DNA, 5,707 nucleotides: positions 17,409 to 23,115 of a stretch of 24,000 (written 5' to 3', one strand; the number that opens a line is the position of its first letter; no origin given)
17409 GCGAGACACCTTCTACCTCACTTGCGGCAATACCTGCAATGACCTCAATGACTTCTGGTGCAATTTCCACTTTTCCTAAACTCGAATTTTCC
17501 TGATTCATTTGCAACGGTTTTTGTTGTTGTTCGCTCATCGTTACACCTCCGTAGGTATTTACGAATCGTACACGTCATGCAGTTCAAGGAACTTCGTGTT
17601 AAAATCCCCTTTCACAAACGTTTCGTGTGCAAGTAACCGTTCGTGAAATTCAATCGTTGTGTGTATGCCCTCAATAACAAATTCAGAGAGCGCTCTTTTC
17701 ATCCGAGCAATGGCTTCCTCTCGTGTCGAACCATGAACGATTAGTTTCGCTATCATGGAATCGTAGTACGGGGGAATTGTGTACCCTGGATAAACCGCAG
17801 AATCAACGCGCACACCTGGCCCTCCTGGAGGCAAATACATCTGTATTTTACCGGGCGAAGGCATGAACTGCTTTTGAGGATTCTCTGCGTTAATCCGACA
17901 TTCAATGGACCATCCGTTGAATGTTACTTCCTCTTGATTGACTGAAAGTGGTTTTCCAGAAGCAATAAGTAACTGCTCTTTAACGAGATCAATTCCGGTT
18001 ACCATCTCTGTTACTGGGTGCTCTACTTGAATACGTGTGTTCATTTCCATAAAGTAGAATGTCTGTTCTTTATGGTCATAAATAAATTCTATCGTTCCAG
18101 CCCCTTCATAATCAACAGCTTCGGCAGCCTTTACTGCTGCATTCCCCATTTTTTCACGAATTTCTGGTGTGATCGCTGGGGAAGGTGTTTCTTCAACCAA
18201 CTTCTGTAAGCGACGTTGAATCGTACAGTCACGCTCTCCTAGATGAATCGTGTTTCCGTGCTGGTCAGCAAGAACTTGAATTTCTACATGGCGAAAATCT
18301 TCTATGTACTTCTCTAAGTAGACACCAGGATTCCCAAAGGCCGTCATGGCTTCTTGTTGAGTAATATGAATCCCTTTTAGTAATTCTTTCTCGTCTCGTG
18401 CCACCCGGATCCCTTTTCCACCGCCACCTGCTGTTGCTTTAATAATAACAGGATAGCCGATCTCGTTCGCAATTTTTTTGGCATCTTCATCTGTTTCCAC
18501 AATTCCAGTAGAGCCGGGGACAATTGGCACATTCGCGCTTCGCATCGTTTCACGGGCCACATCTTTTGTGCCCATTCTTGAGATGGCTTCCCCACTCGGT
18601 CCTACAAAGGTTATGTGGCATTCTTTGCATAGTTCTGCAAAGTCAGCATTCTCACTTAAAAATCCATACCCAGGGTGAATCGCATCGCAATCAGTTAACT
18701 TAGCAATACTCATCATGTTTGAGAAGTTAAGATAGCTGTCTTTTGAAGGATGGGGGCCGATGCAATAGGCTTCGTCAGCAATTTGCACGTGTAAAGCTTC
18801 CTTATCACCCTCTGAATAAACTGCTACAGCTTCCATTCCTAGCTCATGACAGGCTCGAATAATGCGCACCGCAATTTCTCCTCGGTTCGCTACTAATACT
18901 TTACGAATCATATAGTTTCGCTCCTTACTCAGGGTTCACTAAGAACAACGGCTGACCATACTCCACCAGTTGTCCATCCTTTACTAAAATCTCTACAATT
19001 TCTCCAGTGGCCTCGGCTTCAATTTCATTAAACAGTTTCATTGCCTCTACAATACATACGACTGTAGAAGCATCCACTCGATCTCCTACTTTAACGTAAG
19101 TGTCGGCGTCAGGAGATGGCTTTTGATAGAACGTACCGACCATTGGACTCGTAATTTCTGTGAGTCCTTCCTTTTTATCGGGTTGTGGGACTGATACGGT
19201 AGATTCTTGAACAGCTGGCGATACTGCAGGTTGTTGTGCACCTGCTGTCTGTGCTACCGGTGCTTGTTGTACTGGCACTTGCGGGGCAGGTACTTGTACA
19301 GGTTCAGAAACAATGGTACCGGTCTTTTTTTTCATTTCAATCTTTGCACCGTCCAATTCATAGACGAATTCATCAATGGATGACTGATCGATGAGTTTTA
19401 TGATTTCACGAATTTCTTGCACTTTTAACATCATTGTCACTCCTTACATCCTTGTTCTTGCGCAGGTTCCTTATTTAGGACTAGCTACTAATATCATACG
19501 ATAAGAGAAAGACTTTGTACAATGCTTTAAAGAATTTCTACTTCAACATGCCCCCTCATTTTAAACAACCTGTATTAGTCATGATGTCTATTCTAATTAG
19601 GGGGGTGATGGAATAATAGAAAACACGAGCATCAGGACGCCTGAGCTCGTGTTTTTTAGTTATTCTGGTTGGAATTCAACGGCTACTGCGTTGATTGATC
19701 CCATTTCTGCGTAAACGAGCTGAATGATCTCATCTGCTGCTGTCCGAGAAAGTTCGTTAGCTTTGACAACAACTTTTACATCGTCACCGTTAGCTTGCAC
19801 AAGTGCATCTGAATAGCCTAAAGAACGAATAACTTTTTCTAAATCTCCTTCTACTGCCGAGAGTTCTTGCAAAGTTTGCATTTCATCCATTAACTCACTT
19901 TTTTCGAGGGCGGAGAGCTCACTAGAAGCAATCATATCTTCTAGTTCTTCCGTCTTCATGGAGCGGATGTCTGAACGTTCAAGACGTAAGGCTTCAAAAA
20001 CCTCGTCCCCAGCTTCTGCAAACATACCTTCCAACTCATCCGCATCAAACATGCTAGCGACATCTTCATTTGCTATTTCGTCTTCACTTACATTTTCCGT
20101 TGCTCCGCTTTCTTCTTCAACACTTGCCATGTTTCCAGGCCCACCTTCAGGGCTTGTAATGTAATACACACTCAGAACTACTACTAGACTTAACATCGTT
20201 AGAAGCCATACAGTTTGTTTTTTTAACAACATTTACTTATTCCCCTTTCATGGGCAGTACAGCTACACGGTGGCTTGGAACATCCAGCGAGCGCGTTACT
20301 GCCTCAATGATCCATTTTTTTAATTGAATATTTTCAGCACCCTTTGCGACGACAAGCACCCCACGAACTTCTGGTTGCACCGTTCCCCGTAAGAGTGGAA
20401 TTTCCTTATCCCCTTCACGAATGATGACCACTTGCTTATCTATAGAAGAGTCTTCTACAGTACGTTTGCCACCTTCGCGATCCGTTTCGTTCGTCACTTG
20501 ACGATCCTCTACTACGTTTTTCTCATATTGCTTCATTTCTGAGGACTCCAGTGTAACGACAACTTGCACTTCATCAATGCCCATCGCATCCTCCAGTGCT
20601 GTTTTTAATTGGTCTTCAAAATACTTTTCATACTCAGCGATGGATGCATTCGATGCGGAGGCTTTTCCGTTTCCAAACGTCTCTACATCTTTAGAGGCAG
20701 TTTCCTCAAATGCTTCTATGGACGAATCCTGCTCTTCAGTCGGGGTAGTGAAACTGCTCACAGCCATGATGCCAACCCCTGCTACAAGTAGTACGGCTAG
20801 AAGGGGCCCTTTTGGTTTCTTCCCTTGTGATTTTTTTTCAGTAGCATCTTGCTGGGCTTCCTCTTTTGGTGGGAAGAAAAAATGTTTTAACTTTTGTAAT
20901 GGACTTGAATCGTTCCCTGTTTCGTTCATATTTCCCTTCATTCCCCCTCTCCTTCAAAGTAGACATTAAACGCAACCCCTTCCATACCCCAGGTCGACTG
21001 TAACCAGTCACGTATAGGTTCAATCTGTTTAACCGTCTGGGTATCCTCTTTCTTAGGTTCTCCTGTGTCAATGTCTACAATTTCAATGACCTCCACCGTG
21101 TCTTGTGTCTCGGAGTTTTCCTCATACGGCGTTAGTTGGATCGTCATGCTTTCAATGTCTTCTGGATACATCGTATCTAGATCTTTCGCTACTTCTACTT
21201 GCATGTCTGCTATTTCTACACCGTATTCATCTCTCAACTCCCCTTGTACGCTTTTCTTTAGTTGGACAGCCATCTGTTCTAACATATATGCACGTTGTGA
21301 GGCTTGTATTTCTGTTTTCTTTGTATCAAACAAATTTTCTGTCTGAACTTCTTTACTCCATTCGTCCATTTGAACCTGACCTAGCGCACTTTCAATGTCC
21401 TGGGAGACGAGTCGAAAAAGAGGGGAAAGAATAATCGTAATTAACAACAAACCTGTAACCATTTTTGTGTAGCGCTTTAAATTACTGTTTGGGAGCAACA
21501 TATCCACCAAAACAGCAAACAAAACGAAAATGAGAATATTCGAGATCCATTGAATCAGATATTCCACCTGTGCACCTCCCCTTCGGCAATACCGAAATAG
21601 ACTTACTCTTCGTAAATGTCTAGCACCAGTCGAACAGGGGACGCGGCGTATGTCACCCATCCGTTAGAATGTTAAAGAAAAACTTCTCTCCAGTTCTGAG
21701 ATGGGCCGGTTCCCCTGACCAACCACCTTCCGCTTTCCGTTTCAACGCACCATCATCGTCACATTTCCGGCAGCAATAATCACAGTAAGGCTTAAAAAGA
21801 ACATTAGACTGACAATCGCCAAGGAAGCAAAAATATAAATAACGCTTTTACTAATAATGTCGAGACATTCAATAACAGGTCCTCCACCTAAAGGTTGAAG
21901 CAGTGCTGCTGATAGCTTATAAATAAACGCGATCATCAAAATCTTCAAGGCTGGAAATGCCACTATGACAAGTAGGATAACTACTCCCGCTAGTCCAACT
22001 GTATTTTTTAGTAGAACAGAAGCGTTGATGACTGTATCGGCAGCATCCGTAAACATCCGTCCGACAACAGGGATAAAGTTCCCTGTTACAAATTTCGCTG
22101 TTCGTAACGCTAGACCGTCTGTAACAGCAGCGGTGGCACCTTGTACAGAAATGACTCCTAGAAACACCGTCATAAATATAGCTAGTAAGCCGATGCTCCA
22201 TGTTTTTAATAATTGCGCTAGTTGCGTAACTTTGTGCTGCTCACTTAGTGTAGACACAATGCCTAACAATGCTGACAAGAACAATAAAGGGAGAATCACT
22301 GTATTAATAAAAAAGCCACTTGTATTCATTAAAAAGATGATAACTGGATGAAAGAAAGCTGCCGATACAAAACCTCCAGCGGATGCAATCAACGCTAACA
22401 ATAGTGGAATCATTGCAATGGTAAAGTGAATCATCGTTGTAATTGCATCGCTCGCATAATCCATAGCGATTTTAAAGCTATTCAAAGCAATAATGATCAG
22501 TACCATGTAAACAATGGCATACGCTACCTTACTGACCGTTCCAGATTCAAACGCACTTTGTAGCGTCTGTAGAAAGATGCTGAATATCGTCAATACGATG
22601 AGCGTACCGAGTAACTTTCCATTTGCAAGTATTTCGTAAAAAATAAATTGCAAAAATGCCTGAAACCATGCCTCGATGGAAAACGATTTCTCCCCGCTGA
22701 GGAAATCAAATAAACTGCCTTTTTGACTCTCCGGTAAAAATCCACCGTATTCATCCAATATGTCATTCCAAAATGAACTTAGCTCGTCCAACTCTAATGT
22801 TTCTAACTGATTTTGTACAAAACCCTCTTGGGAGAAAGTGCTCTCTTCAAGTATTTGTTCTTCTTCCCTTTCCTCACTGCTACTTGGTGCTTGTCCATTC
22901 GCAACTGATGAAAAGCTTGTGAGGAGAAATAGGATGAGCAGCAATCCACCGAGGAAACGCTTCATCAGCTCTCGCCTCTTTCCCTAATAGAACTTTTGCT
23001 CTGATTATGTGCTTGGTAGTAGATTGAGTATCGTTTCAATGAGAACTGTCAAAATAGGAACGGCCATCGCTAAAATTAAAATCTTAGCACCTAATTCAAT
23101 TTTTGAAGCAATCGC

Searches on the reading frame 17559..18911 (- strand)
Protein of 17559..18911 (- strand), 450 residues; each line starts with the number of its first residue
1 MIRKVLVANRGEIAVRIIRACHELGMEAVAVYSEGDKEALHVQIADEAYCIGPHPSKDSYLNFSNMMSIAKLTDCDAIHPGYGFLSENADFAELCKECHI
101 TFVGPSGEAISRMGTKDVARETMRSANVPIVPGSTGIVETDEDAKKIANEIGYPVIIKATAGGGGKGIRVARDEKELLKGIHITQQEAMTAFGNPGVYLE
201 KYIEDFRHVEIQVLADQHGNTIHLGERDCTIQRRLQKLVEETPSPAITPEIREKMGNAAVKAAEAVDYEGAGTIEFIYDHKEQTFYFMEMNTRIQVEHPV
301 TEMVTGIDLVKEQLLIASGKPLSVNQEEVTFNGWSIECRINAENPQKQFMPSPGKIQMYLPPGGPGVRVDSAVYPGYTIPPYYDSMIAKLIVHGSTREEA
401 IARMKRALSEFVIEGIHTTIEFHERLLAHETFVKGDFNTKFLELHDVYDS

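Call 51: search_protein_families(library=pfam, proteins=[window:17559-18911:-], max_evalue=0.00001)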
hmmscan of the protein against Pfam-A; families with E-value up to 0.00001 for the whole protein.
window:17559-18911:- (450 aa): 6 families
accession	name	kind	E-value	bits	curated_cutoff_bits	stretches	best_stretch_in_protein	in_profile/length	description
PF02786.22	CPSase_L_D2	-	3.3e-81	272.3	19.8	1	116-323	2-209/211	Carbamoyl-phosphate synthase L chain, ATP binding domain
PF00289.28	Biotin_carb_N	-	5.6e-47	159.2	25.5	1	1-110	1-110/110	Biotin carboxylase, N-terminal domain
PF02785.25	Biotin_carb_C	-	1.2e-46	157.7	32.4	1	337-443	1-107/108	Biotin carboxylase C-terminal domain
PF02222.28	ATP-grasp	-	1.6e-09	38.1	27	1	137-293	15-162/179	ATP-grasp domain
PF07478.18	Dala_Dala_lig_C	-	1.7e-09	37.9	24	1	140-292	24-174/204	D-ala D-ala ligase C-terminus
PF08443.16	RimK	-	2.8e-07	30.8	21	1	127-312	13-183/188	RimK-like ATP-grasp domain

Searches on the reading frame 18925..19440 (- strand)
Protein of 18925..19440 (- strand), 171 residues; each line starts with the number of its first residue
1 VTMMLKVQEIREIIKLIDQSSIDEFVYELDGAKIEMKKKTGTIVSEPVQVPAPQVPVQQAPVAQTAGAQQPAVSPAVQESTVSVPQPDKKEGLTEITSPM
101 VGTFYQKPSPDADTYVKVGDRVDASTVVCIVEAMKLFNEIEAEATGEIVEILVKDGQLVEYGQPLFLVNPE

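Call 51: search_protein_families(library=pfam, proteins=[window:18925-19440:-], max_evalue=0.00001)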
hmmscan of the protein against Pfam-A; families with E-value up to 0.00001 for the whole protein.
window:18925-19440:- (171 aa): 1 family
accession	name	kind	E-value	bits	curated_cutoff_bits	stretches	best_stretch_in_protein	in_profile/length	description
PF00364.28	Biotin_lipoyl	-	3.3e-23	81.8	22.1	1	95-166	2-71/73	Biotin-requiring enzyme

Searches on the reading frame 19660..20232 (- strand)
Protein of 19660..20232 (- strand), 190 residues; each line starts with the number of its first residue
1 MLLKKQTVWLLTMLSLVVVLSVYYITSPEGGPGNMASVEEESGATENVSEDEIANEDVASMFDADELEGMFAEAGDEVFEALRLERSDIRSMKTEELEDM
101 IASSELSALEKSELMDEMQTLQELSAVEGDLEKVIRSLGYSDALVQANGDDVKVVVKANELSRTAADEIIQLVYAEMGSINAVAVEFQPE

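Call 51: search_protein_families(library=pfam, proteins=[window:19660-20232:-], max_evalue=0.00001)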
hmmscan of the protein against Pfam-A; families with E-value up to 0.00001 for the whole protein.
window:19660-20232:- (190 aa): 1 family
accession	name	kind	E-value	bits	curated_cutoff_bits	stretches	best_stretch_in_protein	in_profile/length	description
PF12685.13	SpoIIIAH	-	1.8e-33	116.6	30.6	1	6-178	1-183/191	SpoIIIAH-like protein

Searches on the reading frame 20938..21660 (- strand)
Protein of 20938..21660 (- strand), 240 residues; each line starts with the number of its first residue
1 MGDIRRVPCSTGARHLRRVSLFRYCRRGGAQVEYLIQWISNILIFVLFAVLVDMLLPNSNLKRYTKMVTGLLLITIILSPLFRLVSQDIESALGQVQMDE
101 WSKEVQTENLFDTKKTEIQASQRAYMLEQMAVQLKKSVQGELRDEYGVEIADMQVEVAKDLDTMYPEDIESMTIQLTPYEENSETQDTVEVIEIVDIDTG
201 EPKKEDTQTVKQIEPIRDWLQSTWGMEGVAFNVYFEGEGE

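Call 51: search_protein_families(library=pfam, proteins=[window:20938-21660:-], max_evalue=0.00001)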
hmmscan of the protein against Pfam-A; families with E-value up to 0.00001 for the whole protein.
window:20938-21660:- (240 aa): 1 family
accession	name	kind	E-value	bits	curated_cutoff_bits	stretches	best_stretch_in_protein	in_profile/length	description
PF09581.16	Spore_III_AF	-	6.3e-38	131.1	28.3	1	44-227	2-178/185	Stage III sporulation protein AF (Spore_III_AF)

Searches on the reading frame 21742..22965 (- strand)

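Call 51: search_protein_families(library=pfam, proteins=[window:21742-22965:-], max_evalue=0.00001)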
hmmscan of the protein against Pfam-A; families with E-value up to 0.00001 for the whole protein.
window:21742-22965:- (407 aa): 1 family
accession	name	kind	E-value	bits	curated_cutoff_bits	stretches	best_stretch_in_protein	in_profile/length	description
PF09546.15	Spore_III_AE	-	2.6e-110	369.1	27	1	85-400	6-321/321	Stage III sporulation protein AE (spore_III_AE)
